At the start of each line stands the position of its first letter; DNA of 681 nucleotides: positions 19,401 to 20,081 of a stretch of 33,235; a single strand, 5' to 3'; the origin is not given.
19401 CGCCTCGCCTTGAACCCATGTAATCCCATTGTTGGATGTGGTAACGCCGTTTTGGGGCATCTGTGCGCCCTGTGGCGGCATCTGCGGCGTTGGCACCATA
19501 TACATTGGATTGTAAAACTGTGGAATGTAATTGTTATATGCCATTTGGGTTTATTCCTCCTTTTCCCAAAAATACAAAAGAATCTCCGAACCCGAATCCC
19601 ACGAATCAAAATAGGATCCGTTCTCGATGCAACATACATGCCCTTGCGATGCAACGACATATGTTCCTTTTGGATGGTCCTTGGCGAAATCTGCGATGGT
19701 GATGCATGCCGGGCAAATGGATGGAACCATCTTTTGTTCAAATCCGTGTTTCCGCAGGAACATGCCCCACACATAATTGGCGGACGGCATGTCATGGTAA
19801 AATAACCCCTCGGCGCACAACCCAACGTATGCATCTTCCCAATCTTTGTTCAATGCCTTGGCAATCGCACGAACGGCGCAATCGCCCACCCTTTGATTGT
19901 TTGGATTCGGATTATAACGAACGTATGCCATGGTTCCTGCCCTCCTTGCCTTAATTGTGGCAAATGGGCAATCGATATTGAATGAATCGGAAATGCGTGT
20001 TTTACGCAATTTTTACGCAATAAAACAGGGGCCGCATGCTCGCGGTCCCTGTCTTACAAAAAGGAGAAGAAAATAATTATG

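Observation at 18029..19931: Large double-glycine-leader protein with a possible stand-alone Cys protease and no ABC exporter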

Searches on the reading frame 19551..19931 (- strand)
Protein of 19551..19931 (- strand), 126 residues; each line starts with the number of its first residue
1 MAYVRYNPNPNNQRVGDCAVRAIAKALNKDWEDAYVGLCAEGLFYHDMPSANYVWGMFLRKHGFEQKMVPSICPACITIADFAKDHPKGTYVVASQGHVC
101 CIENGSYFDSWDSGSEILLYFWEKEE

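Call 4: search_protein_families(library=pfam, proteins=[window:19551-19931:-], max_evalue=1)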
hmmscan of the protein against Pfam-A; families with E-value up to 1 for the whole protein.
window:19551-19931:- (126 aa): 0 families

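Call 5: search_protein_families(library=phrogs, proteins=[window:19551-19931:-], max_evalue=0.01)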
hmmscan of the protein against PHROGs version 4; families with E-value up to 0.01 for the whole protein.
window:19551-19931:- (126 aa): 2 families
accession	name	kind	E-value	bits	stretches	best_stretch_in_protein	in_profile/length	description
phrog_3754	-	unknown function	2.1e-31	110.1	1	3-125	8-144/145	-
phrog_15863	-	unknown function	5.7e-07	30.2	1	1-116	1-112/312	-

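Call 7: search_dna_similar(query=window:19551-19931:-, collection=phages, mode=protein, max_rows=30)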
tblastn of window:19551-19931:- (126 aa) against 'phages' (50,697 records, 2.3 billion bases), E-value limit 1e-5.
Records with a match: 52; places in all: 52; records where one place covers at least 80% of the query: 52.
Best place of each record, by identity: <60% 52.
By first word of the organism name: Bacillus 23; Prevotella 15; Bacteriophage 8; Dulem 2; Geobacillus 2; Butyrivibrio 1; bajarodcaudo 1.
By host as written in the record: Prevotella sp. 15; Bacillus anthracis Sterne 10; - 9; Bacillus anthracis 5; Bacillus cereus 4; Geobacillus kaustophilus ATCC 8005 2; Bacillus cereus VKM B-370 2; Propithecus coquereli 1; and 4 more.
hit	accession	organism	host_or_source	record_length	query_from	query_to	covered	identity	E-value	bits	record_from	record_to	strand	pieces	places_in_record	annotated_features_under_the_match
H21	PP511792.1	Dulem virus 33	Propithecus coquereli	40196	2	126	99%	55.2%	9e-48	168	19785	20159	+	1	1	hypothetical protein (x2)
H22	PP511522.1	Dulem virus 35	Varecia variegata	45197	3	125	98%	52.0%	4e-38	140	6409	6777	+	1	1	hypothetical protein (x2)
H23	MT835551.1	Bacteriophage sp.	human fecal samples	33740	1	126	100%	50.8%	5e-39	144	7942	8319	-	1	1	record has no annotation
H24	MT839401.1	Bacteriophage sp.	human fecal samples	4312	6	125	95%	51.2%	7e-37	137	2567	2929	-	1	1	record has no annotation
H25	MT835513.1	Bacteriophage sp.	human fecal samples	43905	3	125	98%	48.8%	1e-38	142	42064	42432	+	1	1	record has no annotation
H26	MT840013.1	Bacteriophage sp.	human fecal samples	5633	6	125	95%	48.8%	2e-35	133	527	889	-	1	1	record has no annotation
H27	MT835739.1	Bacteriophage sp.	human fecal samples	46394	6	124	94%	49.2%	2e-34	130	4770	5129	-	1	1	record has no annotation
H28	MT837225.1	Bacteriophage sp.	human fecal samples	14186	3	124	97%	45.1%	3e-34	130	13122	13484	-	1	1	record has no annotation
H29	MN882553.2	Butyrivibrio virus Ceridwen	Butyrivibrio fibrisolvens DSM 3071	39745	3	126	98%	41.1%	7e-27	108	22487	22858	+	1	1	hypothetical protein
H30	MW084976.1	Bacillus phage Kirov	Bacillus cereus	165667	6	126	96%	39.3%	2e-22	96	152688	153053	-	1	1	putative peptidase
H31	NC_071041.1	Bacillus phage Kirov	Bacillus cereus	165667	6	126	96%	39.3%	2e-22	96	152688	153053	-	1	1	putative peptidase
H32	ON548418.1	Bacillus phage vB_BanS-Thrax2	Bacillus anthracis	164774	6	125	95%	39.7%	2e-22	96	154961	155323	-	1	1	hypothetical protein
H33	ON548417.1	Bacillus phage vB_BanS-Thrax1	Bacillus anthracis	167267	6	126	96%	38.5%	3e-22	96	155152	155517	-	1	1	hypothetical protein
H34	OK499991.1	Bacillus phage vB_BanS_Sophrita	Bacillus anthracis Sterne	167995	6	124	94%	38.3%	7e-21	92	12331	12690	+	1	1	hypothetical protein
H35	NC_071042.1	Bacillus phage vB_BanS_Sophrita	Bacillus anthracis Sterne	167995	6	124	94%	38.3%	7e-21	92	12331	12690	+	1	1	hypothetical protein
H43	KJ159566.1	Geobacillus phage GBK2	Geobacillus kaustophilus ATCC 8005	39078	6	126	96%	35.2%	2e-21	93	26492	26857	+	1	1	hypothetical protein (x2)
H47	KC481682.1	Bacillus phage vB_BanS-Tsamsa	Bacillus anthracis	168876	6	124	94%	35.8%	5e-20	89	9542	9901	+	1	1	hypothetical protein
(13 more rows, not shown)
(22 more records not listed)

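Call 8: search_protein_families(library=ncbifam, proteins=[window:19551-19931:-], max_evalue=1)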
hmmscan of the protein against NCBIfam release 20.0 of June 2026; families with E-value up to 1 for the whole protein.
window:19551-19931:- (126 aa): 0 families

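Call 9: search_solved_structures(query=window:19551-19931:-, max_evalue=10, show_alignments=3)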
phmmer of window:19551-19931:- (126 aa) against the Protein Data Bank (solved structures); distinct sequences matched with E-value up to 10: 2.
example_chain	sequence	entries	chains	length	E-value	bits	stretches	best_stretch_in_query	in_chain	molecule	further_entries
1l5a_A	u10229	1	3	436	0.78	12.8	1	23-80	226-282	amide synthase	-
2rlo_A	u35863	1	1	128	0.82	12.7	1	23-54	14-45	Centaurin-gamma 1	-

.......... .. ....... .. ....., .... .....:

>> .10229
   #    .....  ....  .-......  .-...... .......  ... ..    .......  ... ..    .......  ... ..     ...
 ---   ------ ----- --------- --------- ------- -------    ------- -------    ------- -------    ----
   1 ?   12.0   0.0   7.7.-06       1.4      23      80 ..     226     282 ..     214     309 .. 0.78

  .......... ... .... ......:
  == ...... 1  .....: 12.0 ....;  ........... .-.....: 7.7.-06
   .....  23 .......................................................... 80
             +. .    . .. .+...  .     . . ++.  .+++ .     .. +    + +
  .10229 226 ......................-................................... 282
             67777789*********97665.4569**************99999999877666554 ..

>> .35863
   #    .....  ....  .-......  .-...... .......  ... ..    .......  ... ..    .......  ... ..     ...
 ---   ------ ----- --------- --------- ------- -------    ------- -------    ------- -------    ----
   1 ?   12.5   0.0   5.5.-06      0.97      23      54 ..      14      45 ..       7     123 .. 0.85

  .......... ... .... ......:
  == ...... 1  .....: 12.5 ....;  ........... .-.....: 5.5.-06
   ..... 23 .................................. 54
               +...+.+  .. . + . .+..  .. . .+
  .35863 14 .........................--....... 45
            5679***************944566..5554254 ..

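Call 14: find_homologous_proteins(query=window:19551-19931:-, max_evalue=0.001)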
Query window:19551-19931:- (126 aa): 1292 proteins with E <= 0.001 among 1293 candidates; the best 120 are listed.
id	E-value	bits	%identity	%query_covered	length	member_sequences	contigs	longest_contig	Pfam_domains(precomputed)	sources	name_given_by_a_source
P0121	7.1e-83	293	95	100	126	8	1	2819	-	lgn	-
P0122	1.6e-69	250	76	90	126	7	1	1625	-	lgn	-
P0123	4.0e-68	245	76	100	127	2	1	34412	-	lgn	-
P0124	9.9e-67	241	75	100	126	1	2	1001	-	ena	-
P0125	1.4e-63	231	74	98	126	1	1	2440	-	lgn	-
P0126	8.9e-63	228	71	99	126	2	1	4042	-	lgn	-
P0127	3.2e-62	226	72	100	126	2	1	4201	-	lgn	-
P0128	7.1e-62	225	68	99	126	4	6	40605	-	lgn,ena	-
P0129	7.9e-62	225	70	100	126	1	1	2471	-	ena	-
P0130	8.0e-62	225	72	100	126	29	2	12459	-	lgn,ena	-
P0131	1.7e-61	224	70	100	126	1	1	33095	-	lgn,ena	-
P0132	2.0e-61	224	69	99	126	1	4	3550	-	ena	-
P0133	1.5e-60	221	70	99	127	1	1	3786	-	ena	-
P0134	6.7e-60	219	67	100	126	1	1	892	-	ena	-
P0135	4.5e-59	216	70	99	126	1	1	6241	-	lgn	-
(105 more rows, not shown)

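Call 22: predict_structure(alignment_id=A1)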
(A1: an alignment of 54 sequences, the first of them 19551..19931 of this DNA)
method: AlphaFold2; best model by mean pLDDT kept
length: 126 residues; sequences in the alignment: 54
mean_pLDDT: 93.2   pTM: 0.87
mean pLDDT of the five models: 93.2, 92.5, 91.7, 91.7, 91.2
residues with pLDDT >= 90: 108; 70-90: 11; 50-70: 7; < 50: 0
segments of 3 or more residues with pLDDT < 50: none
pLDDT, mean of each block of 10 residues (from residue 1): 92 92 97 98 96 97 93 76 95 95 97 95 88
secondary structure, 60 per line:
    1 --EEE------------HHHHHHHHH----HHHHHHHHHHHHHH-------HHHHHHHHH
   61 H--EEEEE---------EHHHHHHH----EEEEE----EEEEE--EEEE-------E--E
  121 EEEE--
elements in order: E3-5 H18-26 H31-44 H52-61 E64-68 H79-85 E90-94 E99-103 E106-109 E120-124

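Call 25: fold_search(model_id=the predicted structure, library=pdb)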
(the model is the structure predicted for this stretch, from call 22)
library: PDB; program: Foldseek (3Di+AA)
matches with E <= 10: 534; with E <= 0.001: 0
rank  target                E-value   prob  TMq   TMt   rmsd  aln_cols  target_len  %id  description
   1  3co2_B                3.8e-02  0.14  0.17  0.17  11.6       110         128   12  Mlotik1 ion channel cyclic-nucleotide binding domain mutant (released 2008-08-05)
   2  6pgv_A                1.1e-01  0.82  0.50  0.43   5.4       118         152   14  Human Josephin-2 in complex with ubiquitin (released 2019-10-23)
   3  3cl1_B                1.1e-01  0.11  0.19  0.18  11.6       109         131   14  M. loti cyclic-nucleotide binding domain, cyclic-GMP bound (released 2008-08-05)
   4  3clp_C                1.4e-01  0.10  0.17  0.16  11.4        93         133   14  M. loti cyclic-nucleotide binding domain mutant 2 (released 2008-08-05)
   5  3cl1_A                1.7e-01  0.10  0.20  0.20  11.3       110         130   14  M. loti cyclic-nucleotide binding domain, cyclic-GMP bound (released 2008-08-05)
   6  7nwl_B                2.2e-01  0.06  0.16  0.06  16.3        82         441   11  Cryo-EM structure of human integrin alpha5beta1 (open form) in complex with fibronectin and TS2/16 Fv-clasp (released 2021-06-02)
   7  8evb_C                2.3e-01  0.05  0.15  0.07  12.9       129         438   15  Cryo-EM structure of cGMP bound truncated human CNGA3/CNGB3 channel in lipid nanodisc, pre-open state (released 2023-08-09)
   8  1pxv_A                2.6e-01  0.51  0.48  0.36   6.0       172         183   10  The staphostatin-staphopain complex: a forward binding inhibitor in complex with its target cysteine protease (released 2003-10-21)
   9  8uc7_A                2.6e-01  0.07  0.16  0.06  12.0       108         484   11  HCN1 complex with propofol (released 2024-07-31)
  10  1yzb_MODEL_1_A        2.8e-01  0.44  0.48  0.35   8.7       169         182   11  Solution structure of the Josephin domain of Ataxin-3 (released 2005-07-05)
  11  3bpz_C                3.2e-01  0.04  0.16  0.11  13.8       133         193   16  HCN2-I 443-460 E502K in the presence of cAMP (released 2008-03-25)
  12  6cjt_A                3.9e-01  0.07  0.19  0.08  12.7       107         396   12  Structure of the SthK cyclic nucleotide-gated potassium channel in complex with cGMP (released 2018-08-01)
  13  4ev0_D                4.1e-01  0.10  0.22  0.15   9.7        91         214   14  Crystal Structure of Thermus thermophilus Catabolite Activator Protein (released 2012-06-20)
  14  7np3_A                4.1e-01  0.06  0.18  0.07  13.0       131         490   11  cAMP-free rabbit HCN4 stabilized in LMNG-CHS detergent mixture (released 2021-08-11)
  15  9b9j_B                4.1e-01  0.04  0.16  0.07  14.4        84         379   13  Integrin alpha-5 beta-1 in complex with BIIG2 Fab (released 2025-02-05)
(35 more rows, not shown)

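Call 28: fold_search(model_id=the predicted structure, library=viral)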
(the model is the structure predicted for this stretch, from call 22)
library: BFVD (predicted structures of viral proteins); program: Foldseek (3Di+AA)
matches with E <= 10: 450; with E <= 0.001: 24
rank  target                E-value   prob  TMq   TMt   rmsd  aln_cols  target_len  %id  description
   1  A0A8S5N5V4            9.9e-14  1.00  0.86  0.74   1.0       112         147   49  Uncharacterized protein (Fragment) [Caudovirales sp. ctXjW8]
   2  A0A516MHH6            6.1e-12  1.00  0.86  0.74   2.3       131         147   24  (no name in the UniProt tables at hand)
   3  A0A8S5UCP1            5.6e-10  1.00  0.86  0.32   2.5       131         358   24  Uncharacterized protein [Siphoviridae sp. ctgN495]
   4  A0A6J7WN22            9.5e-09  1.00  0.76  0.75   3.1       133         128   20  Uncharacterized protein [uncultured Caudovirales phage]
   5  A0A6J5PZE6            4.4e-08  1.00  0.70  0.64   4.4       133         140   20  Thioesterase domain-containing protein [uncultured Caudovirales phage]
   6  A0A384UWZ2            1.1e-07  1.00  0.73  0.65   3.5       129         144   22  (no name in the UniProt tables at hand)
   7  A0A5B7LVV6            1.1e-07  1.00  0.67  0.54   4.1       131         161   18  Uncharacterized protein [Pseudomonas phage ITTPL]
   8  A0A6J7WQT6            1.2e-07  1.00  0.75  0.45   3.2       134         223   18  Uncharacterized protein [uncultured Caudovirales phage]
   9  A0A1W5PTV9            1.6e-07  1.00  0.70  0.63   3.8       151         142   18  (no name in the UniProt tables at hand)
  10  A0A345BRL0            2.7e-07  1.00  0.70  0.74   3.2       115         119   21  (no name in the UniProt tables at hand)
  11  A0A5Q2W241            6.7e-07  1.00  0.75  0.79   2.7       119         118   16  (no name in the UniProt tables at hand)
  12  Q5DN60                3.3e-06  1.00  0.65  0.41   3.3       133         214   16  Gp45 [Alphaproteobacteria phage PhiJL001]
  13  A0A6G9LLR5            5.2e-06  1.00  0.78  0.55   3.9       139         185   21  Uncharacterized protein [Enterococcus phage vipetofem]
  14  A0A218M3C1            7.2e-06  1.00  0.66  0.58   3.8       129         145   19  Uncharacterized protein [Acidovorax phage ACP17]
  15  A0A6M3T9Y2            7.7e-06  1.00  0.66  0.67   3.4       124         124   14  Uncharacterized protein [Sphingomonas phage Kharn]
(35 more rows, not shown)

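Call 29: get_annotated_region(hit=H43, flank=4000)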
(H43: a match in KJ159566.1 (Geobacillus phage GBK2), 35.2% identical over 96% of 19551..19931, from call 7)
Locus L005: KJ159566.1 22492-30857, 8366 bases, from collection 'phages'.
description: Geobacillus phage GBK2, complete genome.
organism: Geobacillus phage GBK2 (NCBI taxid 1458842)
taxonomy: Viruses; Duplodnaviria; Heunggongvirae; Uroviricota; Caudoviricetes
host: Geobacillus kaustophilus ATCC 8005; source: -; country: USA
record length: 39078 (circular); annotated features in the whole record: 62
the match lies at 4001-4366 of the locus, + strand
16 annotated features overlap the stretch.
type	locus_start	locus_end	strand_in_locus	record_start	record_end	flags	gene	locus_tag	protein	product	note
CDS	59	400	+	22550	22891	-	-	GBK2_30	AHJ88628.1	hypothetical protein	-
CDS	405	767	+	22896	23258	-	-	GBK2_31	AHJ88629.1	hypothetical protein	-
CDS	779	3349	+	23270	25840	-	-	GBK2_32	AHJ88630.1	hypothetical protein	-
CDS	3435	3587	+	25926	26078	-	-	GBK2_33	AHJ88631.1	hypothetical protein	-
CDS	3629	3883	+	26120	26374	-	-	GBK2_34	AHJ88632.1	hypothetical protein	-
CDS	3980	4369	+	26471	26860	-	-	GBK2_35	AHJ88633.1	hypothetical protein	-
CDS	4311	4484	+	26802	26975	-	-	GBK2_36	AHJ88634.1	hypothetical protein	-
CDS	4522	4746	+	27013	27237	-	-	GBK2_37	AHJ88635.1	hypothetical protein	-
CDS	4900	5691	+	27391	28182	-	-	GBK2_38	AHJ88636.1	recombinase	-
CDS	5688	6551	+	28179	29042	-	-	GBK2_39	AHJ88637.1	RecT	-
CDS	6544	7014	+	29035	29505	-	-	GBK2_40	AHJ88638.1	SSB protein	-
CDS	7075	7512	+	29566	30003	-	-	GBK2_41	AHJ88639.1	hypothetical protein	-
CDS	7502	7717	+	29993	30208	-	-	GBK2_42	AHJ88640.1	hypothetical protein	-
CDS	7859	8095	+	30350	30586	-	-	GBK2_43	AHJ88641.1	hypothetical protein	-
CDS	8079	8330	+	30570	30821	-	-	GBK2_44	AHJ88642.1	hypothetical protein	-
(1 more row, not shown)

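Call 30: get_annotated_region(hit=H47, flank=4000)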
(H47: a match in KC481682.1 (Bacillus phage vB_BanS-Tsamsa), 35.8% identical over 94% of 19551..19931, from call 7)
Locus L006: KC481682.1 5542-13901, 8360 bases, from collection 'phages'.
description: Bacillus phage vB_BanS-Tsamsa, complete genome.
organism: Bacillus phage vB_BanS-Tsamsa (NCBI taxid 1308863)
taxonomy: Viruses; Duplodnaviria; Heunggongvirae; Uroviricota; Caudoviricetes; Joanripponvirinae; Tsamsavirus; Tsamsavirus tsamsa
host: Bacillus anthracis; source: -; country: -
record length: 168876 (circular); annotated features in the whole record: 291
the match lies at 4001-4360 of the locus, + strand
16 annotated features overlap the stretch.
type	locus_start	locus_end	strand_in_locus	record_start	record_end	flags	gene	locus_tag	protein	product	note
CDS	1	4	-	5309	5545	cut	-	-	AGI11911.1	hypothetical protein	gp8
CDS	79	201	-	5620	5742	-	-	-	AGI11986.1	hypothetical protein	gp9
CDS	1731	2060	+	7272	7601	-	-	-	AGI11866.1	hypothetical protein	gp10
CDS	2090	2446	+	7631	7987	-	-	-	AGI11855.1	hypothetical protein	gp11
CDS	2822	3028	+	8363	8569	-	-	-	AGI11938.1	hypothetical protein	gp12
CDS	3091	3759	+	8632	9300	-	-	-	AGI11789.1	hypothetical protein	gp13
CDS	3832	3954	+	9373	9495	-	-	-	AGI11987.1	hypothetical protein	gp14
CDS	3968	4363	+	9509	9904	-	-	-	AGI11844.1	hypothetical protein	gp15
CDS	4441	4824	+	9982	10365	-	-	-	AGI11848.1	hypothetical protein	gp16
CDS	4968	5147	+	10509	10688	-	-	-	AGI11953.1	hypothetical protein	gp17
CDS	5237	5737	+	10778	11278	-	-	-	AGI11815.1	hypothetical protein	gp18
CDS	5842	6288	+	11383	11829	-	-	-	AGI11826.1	hypothetical protein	gp19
CDS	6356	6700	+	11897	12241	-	-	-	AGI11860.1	hypothetical protein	gp20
CDS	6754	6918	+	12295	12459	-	-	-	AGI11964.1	hypothetical protein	gp21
CDS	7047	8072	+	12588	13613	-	-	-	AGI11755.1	hypothetical protein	gp22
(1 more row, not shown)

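Call 37: search_protein_families(library=pfam, proteins=[L006:3968-4363:+, L005:3980-4369:+], max_evalue=0.01)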
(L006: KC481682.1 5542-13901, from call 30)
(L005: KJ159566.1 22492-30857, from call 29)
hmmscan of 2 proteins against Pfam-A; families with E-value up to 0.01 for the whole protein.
L006:3968-4363:+ (131 aa): 0 families

L005:3980-4369:+ (129 aa): 0 families

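Call 54: search_protein_families(library=padloc, proteins=[window:19551-19931:-], max_evalue=1)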
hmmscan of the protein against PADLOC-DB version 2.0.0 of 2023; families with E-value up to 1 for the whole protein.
window:19551-19931:- (126 aa): 0 families

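Call 58: search_solved_structures(query=A4, max_evalue=10, show_alignments=3)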
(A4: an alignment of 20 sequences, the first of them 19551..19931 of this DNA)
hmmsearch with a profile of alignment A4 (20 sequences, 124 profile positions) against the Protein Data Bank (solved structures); distinct sequences matched with E-value up to 10: 3.
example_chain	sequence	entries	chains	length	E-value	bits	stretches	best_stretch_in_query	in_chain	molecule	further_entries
2xme_A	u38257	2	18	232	0.36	14.2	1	54-100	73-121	CTP-INOSITOL-1-PHOSPHATE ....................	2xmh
8axk_K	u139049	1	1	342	0.45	13.9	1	43-100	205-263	Surface presentation of antigens protein SpaS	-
4mnd_A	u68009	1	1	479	0.72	13.2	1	54-100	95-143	CTP L-myo-inositol-1-phosphate cytidylyltransferase/CDP-L-myo-inositol myo-inositolphospho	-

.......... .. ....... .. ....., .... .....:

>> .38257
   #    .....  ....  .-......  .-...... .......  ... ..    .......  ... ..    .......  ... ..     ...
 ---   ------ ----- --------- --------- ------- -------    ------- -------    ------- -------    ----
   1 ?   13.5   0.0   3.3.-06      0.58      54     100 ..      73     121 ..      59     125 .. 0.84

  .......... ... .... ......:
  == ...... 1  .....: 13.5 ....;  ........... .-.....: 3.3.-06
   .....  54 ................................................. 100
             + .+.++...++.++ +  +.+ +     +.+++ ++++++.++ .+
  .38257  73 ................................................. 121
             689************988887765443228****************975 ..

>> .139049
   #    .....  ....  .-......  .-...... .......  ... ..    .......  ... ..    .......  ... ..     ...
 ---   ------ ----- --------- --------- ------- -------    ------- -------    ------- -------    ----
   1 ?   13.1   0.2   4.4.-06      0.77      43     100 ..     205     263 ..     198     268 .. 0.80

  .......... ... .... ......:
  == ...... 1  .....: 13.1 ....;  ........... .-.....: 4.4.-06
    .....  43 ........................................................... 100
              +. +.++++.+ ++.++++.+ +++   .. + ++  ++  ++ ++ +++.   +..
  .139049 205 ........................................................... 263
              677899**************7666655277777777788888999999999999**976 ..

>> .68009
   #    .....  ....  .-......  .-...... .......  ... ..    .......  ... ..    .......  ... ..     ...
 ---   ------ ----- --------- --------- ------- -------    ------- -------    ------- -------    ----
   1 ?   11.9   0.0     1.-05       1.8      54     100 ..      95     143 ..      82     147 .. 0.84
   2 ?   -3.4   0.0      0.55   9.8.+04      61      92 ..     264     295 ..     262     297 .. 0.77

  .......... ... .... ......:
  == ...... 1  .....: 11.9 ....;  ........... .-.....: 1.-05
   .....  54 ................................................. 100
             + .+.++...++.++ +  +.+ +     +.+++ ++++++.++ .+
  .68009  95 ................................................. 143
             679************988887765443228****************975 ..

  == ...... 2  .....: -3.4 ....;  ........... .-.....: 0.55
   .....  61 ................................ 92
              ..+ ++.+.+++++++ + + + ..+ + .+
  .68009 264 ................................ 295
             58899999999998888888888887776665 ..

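Call 59: search_protein_families(library=pfam, alignment_id=A4, max_evalue=1)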
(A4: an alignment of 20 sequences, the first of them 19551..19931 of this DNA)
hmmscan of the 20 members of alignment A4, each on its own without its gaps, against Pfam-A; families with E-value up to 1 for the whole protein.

A. member 1, window:19551-19931:- (126 aa): 0 families

B. families by the number of members that match (of 20 scanned): 9 families
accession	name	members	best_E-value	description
PF06527.16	TniQ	1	0.013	TniQ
PF21820.2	DUF6886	1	0.014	Family of unknown function (DUF6886)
PF05593.20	RHS_repeat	1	0.017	RHS Repeat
PF09322.15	DUF1979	1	0.025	Domain of unknown function (DUF1979)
PF14217.11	DUF4327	1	0.064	Domain of unknown function (DUF4327)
PF19794.4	DUF6278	1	0.064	Family of unknown function (DUF6278)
PF12251.13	SNAPC3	1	0.079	snRNA-activating protein complex (SNAPc), subunit 3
PF23221.1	HEAT_MROH2B_1st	1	0.14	MROH2B-like, HEAT repeats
PF11693.13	DUF2990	1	0.2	Protein of unknown function (DUF2990)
